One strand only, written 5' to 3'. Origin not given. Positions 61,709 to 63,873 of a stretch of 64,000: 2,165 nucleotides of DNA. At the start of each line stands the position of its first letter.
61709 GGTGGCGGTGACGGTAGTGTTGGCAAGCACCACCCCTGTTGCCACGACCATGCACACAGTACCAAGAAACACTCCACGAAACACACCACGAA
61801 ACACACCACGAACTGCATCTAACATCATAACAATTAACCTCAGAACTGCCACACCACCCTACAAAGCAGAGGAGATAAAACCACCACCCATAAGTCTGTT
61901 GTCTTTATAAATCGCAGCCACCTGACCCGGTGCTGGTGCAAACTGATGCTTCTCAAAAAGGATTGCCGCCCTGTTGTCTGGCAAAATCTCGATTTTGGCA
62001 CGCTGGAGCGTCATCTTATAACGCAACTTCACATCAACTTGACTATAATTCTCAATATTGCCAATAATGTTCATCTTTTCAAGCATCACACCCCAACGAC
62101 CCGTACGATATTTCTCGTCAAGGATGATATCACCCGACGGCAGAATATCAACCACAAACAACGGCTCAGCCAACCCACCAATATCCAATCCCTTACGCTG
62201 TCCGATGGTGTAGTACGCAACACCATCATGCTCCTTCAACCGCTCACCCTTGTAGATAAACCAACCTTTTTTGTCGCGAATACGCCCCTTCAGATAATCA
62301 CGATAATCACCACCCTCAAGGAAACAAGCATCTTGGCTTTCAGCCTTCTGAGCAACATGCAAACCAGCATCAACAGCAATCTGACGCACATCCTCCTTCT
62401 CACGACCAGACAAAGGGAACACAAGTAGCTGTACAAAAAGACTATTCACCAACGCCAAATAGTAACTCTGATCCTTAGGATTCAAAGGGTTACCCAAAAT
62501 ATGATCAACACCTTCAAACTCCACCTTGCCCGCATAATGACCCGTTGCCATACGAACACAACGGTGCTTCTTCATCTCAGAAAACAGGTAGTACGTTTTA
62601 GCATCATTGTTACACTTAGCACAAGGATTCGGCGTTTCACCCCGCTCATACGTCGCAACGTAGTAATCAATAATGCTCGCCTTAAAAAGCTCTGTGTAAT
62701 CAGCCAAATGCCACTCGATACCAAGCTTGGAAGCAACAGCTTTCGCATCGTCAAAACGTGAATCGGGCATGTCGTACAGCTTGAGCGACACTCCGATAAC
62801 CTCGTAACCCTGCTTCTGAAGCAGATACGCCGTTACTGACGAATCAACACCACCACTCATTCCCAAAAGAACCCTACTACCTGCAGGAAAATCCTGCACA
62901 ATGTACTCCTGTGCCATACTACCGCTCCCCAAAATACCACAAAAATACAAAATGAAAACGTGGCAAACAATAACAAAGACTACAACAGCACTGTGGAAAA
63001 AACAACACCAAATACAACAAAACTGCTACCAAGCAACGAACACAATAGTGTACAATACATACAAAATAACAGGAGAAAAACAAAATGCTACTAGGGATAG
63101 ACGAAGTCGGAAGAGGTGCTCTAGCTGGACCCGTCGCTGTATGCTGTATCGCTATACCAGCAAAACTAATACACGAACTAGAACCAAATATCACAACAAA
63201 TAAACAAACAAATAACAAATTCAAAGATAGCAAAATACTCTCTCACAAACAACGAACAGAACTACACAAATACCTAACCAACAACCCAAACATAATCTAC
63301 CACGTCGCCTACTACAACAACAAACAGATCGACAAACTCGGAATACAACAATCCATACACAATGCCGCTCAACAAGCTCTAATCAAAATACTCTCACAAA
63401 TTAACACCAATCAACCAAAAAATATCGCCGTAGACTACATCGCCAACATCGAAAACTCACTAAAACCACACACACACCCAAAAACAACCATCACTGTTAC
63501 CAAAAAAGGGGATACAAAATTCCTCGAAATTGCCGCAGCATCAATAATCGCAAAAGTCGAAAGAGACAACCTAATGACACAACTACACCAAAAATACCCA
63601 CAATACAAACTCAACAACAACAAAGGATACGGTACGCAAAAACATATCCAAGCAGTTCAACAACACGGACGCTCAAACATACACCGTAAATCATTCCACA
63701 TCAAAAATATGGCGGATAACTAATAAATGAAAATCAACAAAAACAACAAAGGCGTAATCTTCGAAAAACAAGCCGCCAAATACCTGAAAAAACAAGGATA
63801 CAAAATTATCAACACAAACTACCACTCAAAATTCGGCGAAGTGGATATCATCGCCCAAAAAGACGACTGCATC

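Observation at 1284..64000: Strong A/C versus G/T strand bias that flips polarity in kb-sized patches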

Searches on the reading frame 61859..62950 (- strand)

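Call 10: search_protein_families(library=pfam, proteins=[window:61859-62950:-])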
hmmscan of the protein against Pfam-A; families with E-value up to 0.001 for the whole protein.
window:61859-62950:- (363 aa): 9 families
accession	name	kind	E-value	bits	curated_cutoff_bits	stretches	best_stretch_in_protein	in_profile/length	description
PF03054.22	tRNA_Me_trans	-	1.6e-52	178.6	20.6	1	26-212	2-201/202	tRNA methyl transferase HUP domain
PF20259.3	tRNA_Me_trans_M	-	1.8e-13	50.3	27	1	218-273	2-59/66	tRNA methyl transferase PRC-barrel domain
PF20258.4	tRNA_Me_trans_C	-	4.2e-13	49.9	20.6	1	301-359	19-77/77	Aminomethyltransferase beta-barrel domain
PF02540.23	NAD_synthase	-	5.7e-09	35.9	21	1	18-112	13-107/242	NAD synthase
PF06508.19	QueC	-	9.4e-06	25.7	22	1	27-86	2-61/210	Queuosine biosynthesis protein QueC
PF00733.27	Asn_synthase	-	2.2e-05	24.8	21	1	30-135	23-123/354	Asparagine synthase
PF00764.25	Arginosuc_synth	-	4.9e-05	23.9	27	1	26-90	1-66/162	Arginosuccinate synthase N-terminal HUP domain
PF02568.20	ThiI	-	0.00015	21.9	20.5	0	26-61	5-40/197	Thiamine biosynthesis protein (ThiI)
PF24167.1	DUF7411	-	0.00075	19.6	28.7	0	29-89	5-62/194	Family of unknown function (DUF7411)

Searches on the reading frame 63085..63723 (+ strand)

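Call 10: search_protein_families(library=pfam, proteins=[window:63085-63723:+])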
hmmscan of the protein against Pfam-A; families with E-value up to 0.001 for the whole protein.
window:63085-63723:+ (212 aa): 1 family
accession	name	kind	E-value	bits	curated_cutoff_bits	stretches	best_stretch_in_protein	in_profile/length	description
PF01351.25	RNase_HII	-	6.6e-42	144.1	25.8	1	3-205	1-197/199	Ribonuclease HII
